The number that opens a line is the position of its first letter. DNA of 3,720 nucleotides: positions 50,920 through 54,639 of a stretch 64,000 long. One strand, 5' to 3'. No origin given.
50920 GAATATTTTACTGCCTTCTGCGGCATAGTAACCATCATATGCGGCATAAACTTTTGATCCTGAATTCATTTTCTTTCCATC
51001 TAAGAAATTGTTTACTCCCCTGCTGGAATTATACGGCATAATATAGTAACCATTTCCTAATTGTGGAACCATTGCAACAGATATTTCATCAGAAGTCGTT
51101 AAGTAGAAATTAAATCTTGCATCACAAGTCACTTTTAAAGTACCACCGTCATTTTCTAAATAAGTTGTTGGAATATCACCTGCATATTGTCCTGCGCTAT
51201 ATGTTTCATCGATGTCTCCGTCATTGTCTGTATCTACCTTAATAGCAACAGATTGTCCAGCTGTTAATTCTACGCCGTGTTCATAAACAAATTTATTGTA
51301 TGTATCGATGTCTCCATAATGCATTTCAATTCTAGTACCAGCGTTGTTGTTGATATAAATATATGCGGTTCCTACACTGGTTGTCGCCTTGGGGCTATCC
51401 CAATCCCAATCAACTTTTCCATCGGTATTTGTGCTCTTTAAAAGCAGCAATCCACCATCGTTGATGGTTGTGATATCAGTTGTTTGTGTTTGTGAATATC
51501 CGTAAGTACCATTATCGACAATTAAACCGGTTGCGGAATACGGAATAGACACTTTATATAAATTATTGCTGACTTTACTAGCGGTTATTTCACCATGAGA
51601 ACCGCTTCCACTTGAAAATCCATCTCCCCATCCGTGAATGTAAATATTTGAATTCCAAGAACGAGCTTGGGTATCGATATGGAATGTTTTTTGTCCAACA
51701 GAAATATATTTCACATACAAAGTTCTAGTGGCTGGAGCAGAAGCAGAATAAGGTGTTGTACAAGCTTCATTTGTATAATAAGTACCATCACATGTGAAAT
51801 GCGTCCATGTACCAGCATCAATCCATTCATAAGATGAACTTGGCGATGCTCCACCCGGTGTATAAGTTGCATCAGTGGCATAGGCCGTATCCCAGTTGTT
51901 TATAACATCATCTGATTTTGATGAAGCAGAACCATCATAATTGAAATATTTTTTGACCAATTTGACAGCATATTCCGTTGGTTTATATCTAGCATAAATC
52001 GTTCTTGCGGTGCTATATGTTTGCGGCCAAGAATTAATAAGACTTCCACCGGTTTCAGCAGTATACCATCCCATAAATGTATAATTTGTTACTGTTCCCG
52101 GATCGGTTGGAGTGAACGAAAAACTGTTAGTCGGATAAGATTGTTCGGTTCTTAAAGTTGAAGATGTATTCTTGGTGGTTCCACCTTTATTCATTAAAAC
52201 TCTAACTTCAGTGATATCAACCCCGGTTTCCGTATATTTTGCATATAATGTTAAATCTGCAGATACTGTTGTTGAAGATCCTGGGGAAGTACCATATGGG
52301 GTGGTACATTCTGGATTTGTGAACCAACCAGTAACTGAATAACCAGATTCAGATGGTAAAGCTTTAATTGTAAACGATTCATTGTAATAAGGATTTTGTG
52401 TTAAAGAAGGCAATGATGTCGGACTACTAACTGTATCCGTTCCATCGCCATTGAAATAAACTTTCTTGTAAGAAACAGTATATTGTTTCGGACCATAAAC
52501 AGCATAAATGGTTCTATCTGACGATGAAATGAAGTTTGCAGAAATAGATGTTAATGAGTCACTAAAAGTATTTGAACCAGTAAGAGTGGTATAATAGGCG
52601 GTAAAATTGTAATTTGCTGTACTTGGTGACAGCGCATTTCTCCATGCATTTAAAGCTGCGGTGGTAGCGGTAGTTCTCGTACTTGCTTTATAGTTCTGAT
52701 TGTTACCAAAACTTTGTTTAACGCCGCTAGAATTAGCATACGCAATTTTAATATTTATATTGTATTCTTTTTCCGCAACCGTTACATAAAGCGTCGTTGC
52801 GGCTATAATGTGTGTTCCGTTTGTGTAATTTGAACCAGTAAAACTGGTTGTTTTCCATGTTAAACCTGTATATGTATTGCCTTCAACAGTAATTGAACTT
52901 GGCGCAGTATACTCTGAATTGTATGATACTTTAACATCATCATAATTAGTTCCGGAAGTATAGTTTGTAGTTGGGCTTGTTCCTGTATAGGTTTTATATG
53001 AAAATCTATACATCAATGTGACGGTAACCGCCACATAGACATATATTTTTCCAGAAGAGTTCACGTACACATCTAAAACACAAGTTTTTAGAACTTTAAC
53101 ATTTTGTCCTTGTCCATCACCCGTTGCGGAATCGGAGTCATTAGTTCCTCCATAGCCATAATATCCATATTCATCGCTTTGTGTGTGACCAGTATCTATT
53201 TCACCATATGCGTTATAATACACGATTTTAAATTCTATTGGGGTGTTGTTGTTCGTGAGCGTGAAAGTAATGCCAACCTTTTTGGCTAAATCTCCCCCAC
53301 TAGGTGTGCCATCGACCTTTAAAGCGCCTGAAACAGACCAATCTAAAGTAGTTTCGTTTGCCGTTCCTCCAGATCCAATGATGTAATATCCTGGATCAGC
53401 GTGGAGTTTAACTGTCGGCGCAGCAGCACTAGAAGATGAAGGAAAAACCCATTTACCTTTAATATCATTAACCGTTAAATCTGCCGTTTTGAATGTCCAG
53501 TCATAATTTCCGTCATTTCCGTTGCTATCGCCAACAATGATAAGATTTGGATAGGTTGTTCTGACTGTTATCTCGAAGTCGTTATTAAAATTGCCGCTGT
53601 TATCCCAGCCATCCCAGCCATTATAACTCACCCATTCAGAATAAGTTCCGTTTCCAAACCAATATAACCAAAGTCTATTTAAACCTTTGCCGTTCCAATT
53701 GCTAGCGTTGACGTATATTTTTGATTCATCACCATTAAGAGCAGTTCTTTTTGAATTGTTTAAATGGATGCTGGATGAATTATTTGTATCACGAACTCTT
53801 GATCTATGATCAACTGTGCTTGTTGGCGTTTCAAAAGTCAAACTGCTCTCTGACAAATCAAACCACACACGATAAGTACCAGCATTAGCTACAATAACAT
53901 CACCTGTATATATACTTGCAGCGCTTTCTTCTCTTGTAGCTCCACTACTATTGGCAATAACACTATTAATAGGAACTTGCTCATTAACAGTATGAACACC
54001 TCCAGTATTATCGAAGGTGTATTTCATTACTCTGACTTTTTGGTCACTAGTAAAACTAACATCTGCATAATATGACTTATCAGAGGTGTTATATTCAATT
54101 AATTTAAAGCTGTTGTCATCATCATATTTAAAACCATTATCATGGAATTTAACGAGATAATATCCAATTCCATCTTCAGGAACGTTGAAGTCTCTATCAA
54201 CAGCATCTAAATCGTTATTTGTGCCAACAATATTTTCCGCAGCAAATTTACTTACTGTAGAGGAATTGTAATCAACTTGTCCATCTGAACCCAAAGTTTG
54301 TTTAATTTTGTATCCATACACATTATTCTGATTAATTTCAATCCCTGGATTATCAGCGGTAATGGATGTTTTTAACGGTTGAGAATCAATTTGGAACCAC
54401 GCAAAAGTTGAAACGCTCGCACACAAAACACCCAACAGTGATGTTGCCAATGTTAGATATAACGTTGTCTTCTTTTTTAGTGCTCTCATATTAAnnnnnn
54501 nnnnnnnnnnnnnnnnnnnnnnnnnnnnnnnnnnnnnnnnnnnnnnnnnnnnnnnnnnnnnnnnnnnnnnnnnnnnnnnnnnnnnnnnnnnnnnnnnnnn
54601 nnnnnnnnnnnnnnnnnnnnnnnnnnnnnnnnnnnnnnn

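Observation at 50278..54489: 1403-aa TasA-like-headed repeat giant with Listeria-Bacteroides repeats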

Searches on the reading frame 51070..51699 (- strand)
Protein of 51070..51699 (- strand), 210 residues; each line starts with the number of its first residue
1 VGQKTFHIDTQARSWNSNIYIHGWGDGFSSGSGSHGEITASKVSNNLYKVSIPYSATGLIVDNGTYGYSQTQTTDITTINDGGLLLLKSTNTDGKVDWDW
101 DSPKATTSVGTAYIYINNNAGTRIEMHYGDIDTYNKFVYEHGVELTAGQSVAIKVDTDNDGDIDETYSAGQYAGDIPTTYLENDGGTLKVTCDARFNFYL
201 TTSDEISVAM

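Call 64: search_protein_families(library=pfam, proteins=[window:51070-51699:-], max_evalue=10)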
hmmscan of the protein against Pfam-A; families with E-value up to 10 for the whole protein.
seq(210 aa): 1 family
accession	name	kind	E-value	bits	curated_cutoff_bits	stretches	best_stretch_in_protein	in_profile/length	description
PF13202.12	EF-hand_5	-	5.2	7.2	25.9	1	154-164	7-17/25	EF hand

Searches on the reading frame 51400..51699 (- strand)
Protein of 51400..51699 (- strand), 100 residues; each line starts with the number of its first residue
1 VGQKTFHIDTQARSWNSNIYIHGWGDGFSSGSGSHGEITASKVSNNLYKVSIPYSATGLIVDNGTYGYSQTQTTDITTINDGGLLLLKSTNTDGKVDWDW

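Call 71: search_protein_families(library=pfam, alignment_id=A8, max_evalue=0.01)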
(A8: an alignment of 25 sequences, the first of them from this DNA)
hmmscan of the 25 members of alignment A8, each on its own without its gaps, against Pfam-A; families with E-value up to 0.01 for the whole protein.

A. member 1, seq(100 aa): 0 families

B. families by the number of members that match (of 25 scanned): 2 families
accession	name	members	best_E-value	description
PF16738.10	CBM26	14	3.5e-13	Starch-binding module 26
PF03423.18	CBM_25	1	0.0036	Carbohydrate binding domain (family 25)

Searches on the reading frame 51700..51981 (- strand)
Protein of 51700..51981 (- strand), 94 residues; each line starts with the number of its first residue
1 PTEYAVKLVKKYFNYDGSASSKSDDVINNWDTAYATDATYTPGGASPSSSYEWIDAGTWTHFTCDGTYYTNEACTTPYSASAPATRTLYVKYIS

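Call 64: search_protein_families(library=pfam, proteins=[window:51700-51981:-], max_evalue=10)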
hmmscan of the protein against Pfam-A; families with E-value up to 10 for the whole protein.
seq(94 aa): 1 family
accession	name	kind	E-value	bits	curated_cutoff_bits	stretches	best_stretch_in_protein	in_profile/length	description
PF22778.2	VCPO_2nd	-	0.018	15.5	27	1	20-67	90-135/177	VCPO second helical-bundle domain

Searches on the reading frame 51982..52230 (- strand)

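Call 64: search_protein_families(library=pfam, proteins=[window:51982-52230:-], max_evalue=10)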
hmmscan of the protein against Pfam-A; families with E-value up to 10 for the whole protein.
seq(83 aa): 1 family
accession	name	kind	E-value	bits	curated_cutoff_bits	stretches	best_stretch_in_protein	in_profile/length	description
PF09479.16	Flg_new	-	8e-06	26.3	27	1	28-80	12-64/65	Listeria-Bacteroides repeat domain (List_Bact_rpt)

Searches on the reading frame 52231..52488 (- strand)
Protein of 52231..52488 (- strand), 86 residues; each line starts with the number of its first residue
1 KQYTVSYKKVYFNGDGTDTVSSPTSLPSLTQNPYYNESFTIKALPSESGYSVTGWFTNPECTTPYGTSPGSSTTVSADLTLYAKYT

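Call 64: search_protein_families(library=pfam, proteins=[window:52231-52488:-], max_evalue=10)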
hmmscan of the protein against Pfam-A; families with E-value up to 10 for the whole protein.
seq(86 aa): 1 family
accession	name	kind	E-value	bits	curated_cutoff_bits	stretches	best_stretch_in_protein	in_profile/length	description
PF09479.16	Flg_new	-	7.1e-10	39.3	27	1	9-84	2-65/65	Listeria-Bacteroides repeat domain (List_Bact_rpt)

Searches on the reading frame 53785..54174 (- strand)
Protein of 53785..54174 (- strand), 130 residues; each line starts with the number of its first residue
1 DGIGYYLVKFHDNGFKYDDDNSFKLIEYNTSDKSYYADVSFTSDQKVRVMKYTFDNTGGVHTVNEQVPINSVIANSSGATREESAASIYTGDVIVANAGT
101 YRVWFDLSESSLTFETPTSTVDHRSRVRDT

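Call 64: search_protein_families(library=pfam, proteins=[window:53785-54174:-], max_evalue=10)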
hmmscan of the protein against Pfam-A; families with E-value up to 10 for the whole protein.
seq(130 aa): 3 families
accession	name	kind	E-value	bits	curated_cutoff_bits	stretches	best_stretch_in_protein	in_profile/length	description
PF09643.15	YopX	-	0.037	14.5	22.4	1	28-101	5-77/128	YopX protein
PF24253.1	DUF7454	-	0.14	12.5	27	1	84-100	5-21/59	Domain of unknown function (DUF7454)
PF08884.16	Flagellin_D3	-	0.48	11.3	24.2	1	26-61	31-68/91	Flagellin D3 domain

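Call 91: search_protein_families(library=pfam, alignment_id=A9, max_evalue=0.1)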
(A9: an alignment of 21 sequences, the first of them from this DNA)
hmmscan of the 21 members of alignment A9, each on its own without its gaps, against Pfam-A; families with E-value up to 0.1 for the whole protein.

A. member 1, seq(130 aa): 1 family
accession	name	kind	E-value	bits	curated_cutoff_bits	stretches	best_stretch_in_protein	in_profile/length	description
PF09643.15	YopX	-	0.037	14.5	22.4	1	28-101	5-77/128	YopX protein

B. families by the number of members that match (of 21 scanned): 11 families
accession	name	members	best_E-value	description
PF16411.10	SusF_SusE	2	0.033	Outer membrane protein SusF_SusE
PF21461.3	HL_N-beta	1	0.00057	Hyaluronate lyase, N-terminal beta-sheet domain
PF17142.10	SusF_N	1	0.003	Outer membrane protein SusF, N-terminal domain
PF21404.3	AMG1_III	1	0.0086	Phosphoacetylglucosamine mutase AMG1, domain III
PF03347.19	TDH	1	0.019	Vibrio thermostable direct hemolysin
PF01337.24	Barstar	1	0.022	Barstar (barnase inhibitor)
PF09643.15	YopX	1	0.037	YopX protein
PF13620.12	CarboxypepD_reg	1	0.041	Carboxypeptidase regulatory-like domain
PF19076.6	CshA_repeat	1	0.044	Surface adhesin CshA repetitive domain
PF12019.13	GspH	1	0.056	Type II transport protein GspH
PF22783.1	BapA_N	1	0.075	BapA, prefix-like domain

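Call 92: search_solved_structures(query=A9, max_evalue=1)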
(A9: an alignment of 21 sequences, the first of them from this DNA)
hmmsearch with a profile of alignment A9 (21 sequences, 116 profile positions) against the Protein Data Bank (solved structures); distinct sequences matched with E-value up to 1: 2.
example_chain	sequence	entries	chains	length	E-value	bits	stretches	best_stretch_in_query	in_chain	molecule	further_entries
4fe9_A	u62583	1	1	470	0.0014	22.5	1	3-110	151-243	Outer membrane protein SusF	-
9e99_J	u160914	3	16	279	0.68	13.8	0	78-113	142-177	32 kDa protein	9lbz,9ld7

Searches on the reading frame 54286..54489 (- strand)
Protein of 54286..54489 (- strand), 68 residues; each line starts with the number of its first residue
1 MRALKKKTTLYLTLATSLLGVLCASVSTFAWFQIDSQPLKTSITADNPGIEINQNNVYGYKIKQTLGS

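Call 37: search_protein_families(library=ncbifam, proteins=[window:54286-54489:-], max_evalue=10)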
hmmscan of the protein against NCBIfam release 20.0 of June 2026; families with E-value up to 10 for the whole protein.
seq(68 aa): 1 family
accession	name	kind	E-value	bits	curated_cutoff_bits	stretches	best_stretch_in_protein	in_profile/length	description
NF008865.0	PRK11898.1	equivalog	0.032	13.4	219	1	5-42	195-237/284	prephenate dehydratase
